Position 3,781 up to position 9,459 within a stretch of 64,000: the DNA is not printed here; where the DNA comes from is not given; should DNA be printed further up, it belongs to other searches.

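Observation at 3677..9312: Small ORF coupled to a 1,793-aa HEAT / caspase(CHAT)-like / P-loop STAND-type protein beside a Type III R-M: candidate immune sensor-effector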

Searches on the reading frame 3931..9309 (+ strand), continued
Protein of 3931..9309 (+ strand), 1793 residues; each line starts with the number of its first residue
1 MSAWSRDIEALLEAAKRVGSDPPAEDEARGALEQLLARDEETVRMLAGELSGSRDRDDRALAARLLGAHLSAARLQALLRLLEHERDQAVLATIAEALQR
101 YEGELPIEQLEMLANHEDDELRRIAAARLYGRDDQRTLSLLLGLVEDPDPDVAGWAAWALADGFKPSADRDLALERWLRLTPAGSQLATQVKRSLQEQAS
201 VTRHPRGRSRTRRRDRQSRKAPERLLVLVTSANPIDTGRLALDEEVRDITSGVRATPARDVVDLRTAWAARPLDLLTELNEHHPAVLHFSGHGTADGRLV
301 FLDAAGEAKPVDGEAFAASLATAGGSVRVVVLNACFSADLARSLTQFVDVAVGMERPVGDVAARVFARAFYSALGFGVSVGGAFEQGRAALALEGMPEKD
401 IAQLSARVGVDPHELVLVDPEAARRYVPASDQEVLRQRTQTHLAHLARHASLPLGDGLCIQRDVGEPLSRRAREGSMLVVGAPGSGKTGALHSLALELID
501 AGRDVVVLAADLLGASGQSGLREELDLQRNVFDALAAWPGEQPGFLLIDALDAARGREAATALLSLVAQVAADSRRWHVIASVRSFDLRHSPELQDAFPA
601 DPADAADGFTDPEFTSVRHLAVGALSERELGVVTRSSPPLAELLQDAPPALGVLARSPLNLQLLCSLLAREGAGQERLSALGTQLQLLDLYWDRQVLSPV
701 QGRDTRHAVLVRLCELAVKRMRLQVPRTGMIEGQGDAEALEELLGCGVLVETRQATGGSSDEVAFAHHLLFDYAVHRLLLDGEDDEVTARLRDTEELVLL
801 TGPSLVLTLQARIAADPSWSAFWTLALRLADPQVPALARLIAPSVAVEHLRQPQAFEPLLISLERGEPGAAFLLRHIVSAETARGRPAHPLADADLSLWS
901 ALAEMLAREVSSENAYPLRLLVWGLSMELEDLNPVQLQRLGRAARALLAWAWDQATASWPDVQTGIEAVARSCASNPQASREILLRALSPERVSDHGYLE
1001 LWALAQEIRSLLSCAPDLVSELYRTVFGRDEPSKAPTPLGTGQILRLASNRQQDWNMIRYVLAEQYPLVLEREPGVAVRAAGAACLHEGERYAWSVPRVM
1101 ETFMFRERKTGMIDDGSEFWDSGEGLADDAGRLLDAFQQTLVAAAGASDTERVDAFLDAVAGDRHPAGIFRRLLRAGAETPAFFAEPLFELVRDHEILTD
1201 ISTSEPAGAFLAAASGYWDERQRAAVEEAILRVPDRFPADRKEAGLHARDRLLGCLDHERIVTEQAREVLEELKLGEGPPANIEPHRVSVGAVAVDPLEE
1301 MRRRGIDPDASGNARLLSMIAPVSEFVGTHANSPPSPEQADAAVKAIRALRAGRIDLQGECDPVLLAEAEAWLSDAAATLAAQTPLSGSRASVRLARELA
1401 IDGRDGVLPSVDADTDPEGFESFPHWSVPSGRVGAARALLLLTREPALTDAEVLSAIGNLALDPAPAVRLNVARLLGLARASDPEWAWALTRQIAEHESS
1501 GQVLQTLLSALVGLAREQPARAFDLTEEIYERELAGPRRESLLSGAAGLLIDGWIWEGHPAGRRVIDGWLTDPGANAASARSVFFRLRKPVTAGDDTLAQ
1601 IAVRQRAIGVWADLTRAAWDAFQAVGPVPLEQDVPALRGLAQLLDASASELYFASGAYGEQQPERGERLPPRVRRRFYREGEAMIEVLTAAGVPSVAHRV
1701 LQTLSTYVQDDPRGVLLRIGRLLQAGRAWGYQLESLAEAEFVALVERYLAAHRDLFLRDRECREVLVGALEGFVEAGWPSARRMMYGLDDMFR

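Call 29: search_protein_families(library=pfam, proteins=[P0149, P0150, P0151, P0152, P0123, P0143], max_evalue=0.01)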
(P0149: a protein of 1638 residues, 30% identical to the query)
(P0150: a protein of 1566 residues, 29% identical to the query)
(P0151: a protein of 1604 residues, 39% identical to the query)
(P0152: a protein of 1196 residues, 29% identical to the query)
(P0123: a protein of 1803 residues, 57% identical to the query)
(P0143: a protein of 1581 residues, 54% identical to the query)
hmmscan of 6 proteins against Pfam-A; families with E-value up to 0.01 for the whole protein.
P0149 (1638 aa): 1 family
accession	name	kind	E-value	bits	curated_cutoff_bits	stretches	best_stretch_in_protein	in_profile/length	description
PF13191.12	AAA_16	-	0.00064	20.7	32.6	0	313-419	20-128/167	AAA ATPase domain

P0150 (1566 aa): 6 families
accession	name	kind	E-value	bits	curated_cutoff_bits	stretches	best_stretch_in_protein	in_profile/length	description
PF13604.12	AAA_30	-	2e-05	24.9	27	1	303-348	9-52/191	AAA domain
PF05729.18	NACHT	-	0.00049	20.4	26.7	1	317-430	3-135/167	NACHT domain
PF00004.35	AAA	-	0.00057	20.8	21.2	1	318-410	2-92/131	ATPase family associated with various cellular activities (AAA)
PF13191.12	AAA_16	-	0.0011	19.9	32.6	1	301-410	13-124/167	AAA ATPase domain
PF13401.12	AAA_22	-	0.0042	17.8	27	0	315-354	6-45/130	AAA domain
PF13245.12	AAA_19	-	0.0058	17.2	25.1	0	308-349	5-48/134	AAA domain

P0151 (1604 aa): 2 families
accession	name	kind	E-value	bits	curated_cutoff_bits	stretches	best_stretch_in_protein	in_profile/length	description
PF00004.35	AAA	-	0.0015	19.5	21.2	1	317-399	1-85/131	ATPase family associated with various cellular activities (AAA)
PF25801.1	HEAT_GCN1_C_2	-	0.0017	18.2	27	0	1264-1314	43-93/288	Stalled ribosome sensor GCN1-like, HEAT repeats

P0152 (1196 aa): 0 families

P0123 (1803 aa): 9 families
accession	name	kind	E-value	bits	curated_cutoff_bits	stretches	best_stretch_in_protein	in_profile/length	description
PF12770.12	CHAT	-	1.5e-12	48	24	1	247-408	105-278/289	CHAT domain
PF13646.12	HEAT_2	-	3.7e-11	43.6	27.7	4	86-171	2-88/88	HEAT repeats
PF13604.12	AAA_30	-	4.8e-05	23.6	27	1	483-535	21-70/191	AAA domain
PF00004.35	AAA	-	0.00033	21.5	21.2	1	483-593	1-112/131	ATPase family associated with various cellular activities (AAA)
PF02985.28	HEAT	-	0.00042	20.8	23.5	0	148-171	2-25/31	HEAT repeat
PF13401.12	AAA_22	-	0.00072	20.3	27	1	479-531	4-54/130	AAA domain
PF00448.28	SRP54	-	0.0012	18.9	22.7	1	483-526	4-47/196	SRP54-type protein, GTPase domain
PF06414.18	Zeta_toxin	-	0.0048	16.8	22.3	0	479-518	15-53/199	Zeta toxin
PF13191.12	AAA_16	-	0.0059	17.6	32.6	1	474-572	15-123/167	AAA ATPase domain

P0143 (1581 aa): 2 families
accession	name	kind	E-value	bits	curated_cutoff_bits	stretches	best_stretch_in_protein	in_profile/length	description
PF12770.12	CHAT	-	2.2e-10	40.9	24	1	27-167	113-268/289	CHAT domain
PF13401.12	AAA_22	-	4.4e-05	24.2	27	0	252-305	4-55/130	AAA domain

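Call 37: find_related_loci(query=A1, collection=genome_contigs, flank=10000)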
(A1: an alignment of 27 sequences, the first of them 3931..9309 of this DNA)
Query A1 (1793 aa) in genome_contigs; peptide patterns used: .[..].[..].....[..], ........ (x = any residue, [..] = any of these).
13 stretches matched a pattern; 8 encode a relative of the query (tblastn E <= 1e-3); 7 distinct loci.
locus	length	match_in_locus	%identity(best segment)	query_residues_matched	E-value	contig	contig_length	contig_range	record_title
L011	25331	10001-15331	49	11-1793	0e+0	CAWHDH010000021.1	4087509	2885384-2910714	MAG: uncultured Solirubrobacterales bacterium isolate MFD04212.bin.1.232 genome assembly, contig: contig_848, whole geno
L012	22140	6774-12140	56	1-1793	0e+0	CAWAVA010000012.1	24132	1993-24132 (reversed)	MAG: uncultured Conexibacteraceae bacterium isolate MFD09495.bin.3.197 genome assembly, contig: contig_25203, whole geno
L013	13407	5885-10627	50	215-1793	0e+0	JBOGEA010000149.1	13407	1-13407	MAG: Egibacteraceae bacterium isolate SE1492_metabat2.bin.13 NODE_443_length_13407_cov_3.052184, whole genome shotgun se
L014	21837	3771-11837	48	90-1793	0e+0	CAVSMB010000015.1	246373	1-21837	MAG: uncultured Actinomycetes bacterium isolate MFD04944.bin.1.187 genome assembly, contig: contig_29109, whole genome s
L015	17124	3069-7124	33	460-1793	9e-176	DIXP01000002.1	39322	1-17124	MAG TPA_asm: Chloroflexi bacterium UBA6077 UBA6077_contig_841, whole genome shotgun sequence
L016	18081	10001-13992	36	458-1793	6e-48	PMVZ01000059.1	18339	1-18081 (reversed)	MAG: Acidimicrobiaceae bacterium isolate bog_528 73.20110700_S2D.47_contig_43023, whole genome shotgun sequence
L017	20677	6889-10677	31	472-1793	6e-31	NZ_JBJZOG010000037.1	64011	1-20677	Micromonospora sp. MS34 DE48_Assembly_BV-BRC_contig_37, whole genome shotgun sequence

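Call 66: search_protein_families(library=padloc, proteins=[L017:5379-5942:+, L017:10999-12351:+, L015:1226-1651:+, L015:51-1301:+, L015:7396-8454:+, L016:4988-8803:+, L013:4375-5808:+, L013:10649-11335:+, L017:10302-10928:+], max_evalue=0.01)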
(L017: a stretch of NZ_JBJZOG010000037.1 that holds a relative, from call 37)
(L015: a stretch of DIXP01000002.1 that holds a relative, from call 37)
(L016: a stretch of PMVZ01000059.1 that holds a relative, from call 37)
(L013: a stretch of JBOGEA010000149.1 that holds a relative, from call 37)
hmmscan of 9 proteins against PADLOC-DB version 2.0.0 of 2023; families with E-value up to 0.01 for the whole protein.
L017:5379-5942:+ (188 aa): 0 families

L017:10999-12351:+ (451 aa): 0 families

L015:1226-1651:+ (142 aa): 0 families

L015:51-1301:+ (417 aa): 0 families

L015:7396-8454:+ (353 aa): 39 families (the best 25 are shown)
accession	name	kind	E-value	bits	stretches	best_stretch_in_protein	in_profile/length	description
PDLC04852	PDC-S05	-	3.7e-157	520.6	1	8-343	9-340/346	-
PDLC04853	PDC-S05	-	1.9e-136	452.6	1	10-326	6-317/336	-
PDLC04851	PDC-S05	-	3e-133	442.1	1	9-330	9-330/342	-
PDLC04868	PDC-S05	-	6.4e-119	394.9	1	11-319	7-316/335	-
PDLC04864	PDC-S05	-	1.6e-118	393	1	66-329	3-261/277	-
PDLC04843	PDC-S05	-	1.7e-110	367.3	1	11-318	7-306/330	-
PDLC04871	PDC-S05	-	2.6e-105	351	1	10-317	131-439/468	-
PDLC04870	PDC-S05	-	1.4e-80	267.7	1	10-216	9-209/214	-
PDLC04876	PDC-S05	-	1.7e-71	237.5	1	10-175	8-170/174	-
PDLC04854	PDC-S05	-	5.4e-56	187.6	1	10-136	4-130/212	-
PDLC04872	PDC-S05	-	3.1e-53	177.6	1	11-137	6-132/152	-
PDLC04965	PDC-S23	-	2.9e-52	176.1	1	11-137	6-132/327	-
PDLC04964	PDC-S23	-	8.2e-52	174.4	1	11-140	5-134/331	-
PDLC04858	PDC-S05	-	2.1e-48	161.6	1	11-137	6-129/138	-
PDLC04963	PDC-S23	-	5.1e-44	149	1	11-135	3-122/312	-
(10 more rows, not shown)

L016:4988-8803:+ (1272 aa): 0 families

L013:4375-5808:+ (478 aa): 15 families
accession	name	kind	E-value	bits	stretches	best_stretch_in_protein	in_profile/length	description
PDLC03982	PD-Lambda-2_B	-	8.6e-22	76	1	221-458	136-376/402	-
PDLC03953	RmrA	-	4.8e-14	50.4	2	302-443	125-268/373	-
PDLC03947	RmrA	-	1.8e-08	31.6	2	347-423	179-255/383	-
PDLC03955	RmrA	-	1.2e-06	26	1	303-423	143-254/371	-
PDLC03945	RmrA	-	1.6e-06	25.6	1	357-423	188-254/394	-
PDLC03949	RmrA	-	1.5e-05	22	0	330-423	145-229/363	-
PDLC04141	capP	-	2e-05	22.2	1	361-423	52-116/242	capP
PDLC03946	RmrA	-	3.7e-05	20.6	0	146-193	15-62/357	-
PDLC03954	RmrA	-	8.8e-05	19.6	1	378-423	209-255/380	-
PDLC04775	PDC-M69A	-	0.00064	18.2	1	135-174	9-48/113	-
PDLC04142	capH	-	0.00066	18.7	1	134-186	7-59/103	capH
PDLC03952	RmrA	-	0.0011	15.9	0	355-423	199-267/395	-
PDLC03948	RmrA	-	0.0034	14.3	0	329-423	160-254/397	-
PDLC02926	HTH_VI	-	0.0036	15.5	1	135-189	3-57/92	-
PDLC03944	RmrA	-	0.0061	13.7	0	379-423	201-246/384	-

L013:10649-11335:+ (229 aa): 0 families

L017:10302-10928:+ (209 aa): 0 families

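Call 67: find_encoding_contigs(protein=P0147, flank=6000, max_places=1)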
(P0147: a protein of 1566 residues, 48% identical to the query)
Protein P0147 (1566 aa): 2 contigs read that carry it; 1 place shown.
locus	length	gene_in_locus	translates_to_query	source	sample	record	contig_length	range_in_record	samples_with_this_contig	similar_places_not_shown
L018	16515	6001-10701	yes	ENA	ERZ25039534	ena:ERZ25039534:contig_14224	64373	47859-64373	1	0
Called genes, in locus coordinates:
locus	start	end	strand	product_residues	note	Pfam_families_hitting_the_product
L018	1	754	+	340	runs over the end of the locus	PF14659:Phage_int_SAM_3, PF00589:Phage_integrase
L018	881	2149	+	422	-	PF02195:ParB_N (weak), PF01555:N6_N4_Mtase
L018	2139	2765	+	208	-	-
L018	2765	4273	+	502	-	PF03237:Terminase_6N (faint), PF17289:Terminase_6C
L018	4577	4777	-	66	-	-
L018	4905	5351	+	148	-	-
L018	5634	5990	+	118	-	-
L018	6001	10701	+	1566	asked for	PF12770:CHAT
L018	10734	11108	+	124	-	-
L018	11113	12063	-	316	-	PF00480:ROK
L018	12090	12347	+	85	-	PF20935:DUF6847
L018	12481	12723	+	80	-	-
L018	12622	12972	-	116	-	PF03795:YCII (weak)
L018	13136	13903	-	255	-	PF13427:AadA_C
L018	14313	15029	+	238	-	PF00561:Abhydrolase_1, PF12697:Abhydrolase_6, PF12146:Hydrolase_4 (weak), PF00561:Abhydrolase_1 (weak)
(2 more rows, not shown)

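Call 68: find_encoding_contigs(protein=P0143, flank=6000, max_places=1)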
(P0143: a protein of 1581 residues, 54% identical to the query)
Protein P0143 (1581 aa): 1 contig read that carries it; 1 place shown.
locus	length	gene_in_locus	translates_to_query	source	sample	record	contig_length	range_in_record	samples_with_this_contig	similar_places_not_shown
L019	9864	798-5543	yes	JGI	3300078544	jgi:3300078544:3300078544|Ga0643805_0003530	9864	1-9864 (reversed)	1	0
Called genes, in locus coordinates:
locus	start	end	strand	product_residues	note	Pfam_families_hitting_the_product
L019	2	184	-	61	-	?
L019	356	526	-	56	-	-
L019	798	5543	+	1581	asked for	PF12770:CHAT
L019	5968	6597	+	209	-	-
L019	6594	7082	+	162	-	-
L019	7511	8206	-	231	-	PF00589:Phage_integrase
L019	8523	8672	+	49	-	-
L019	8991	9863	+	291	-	?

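Call 69: find_encoding_contigs(protein=P0146, flank=6000, max_places=1)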
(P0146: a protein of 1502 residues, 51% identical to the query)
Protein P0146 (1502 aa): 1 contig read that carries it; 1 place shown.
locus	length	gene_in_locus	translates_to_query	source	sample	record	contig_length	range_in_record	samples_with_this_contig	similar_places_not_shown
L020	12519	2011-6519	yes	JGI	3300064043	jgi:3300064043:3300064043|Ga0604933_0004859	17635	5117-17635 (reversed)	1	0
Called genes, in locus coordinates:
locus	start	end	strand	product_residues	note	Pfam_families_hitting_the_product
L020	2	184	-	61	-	?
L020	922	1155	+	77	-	-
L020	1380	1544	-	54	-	-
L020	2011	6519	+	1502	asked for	PF12770:CHAT (faint)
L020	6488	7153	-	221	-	-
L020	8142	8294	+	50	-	-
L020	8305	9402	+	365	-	PF09254:FokI_cleav_dom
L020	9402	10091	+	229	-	-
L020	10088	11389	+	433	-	PF06508:QueC (weak)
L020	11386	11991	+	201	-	-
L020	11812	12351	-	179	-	-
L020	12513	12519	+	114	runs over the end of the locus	-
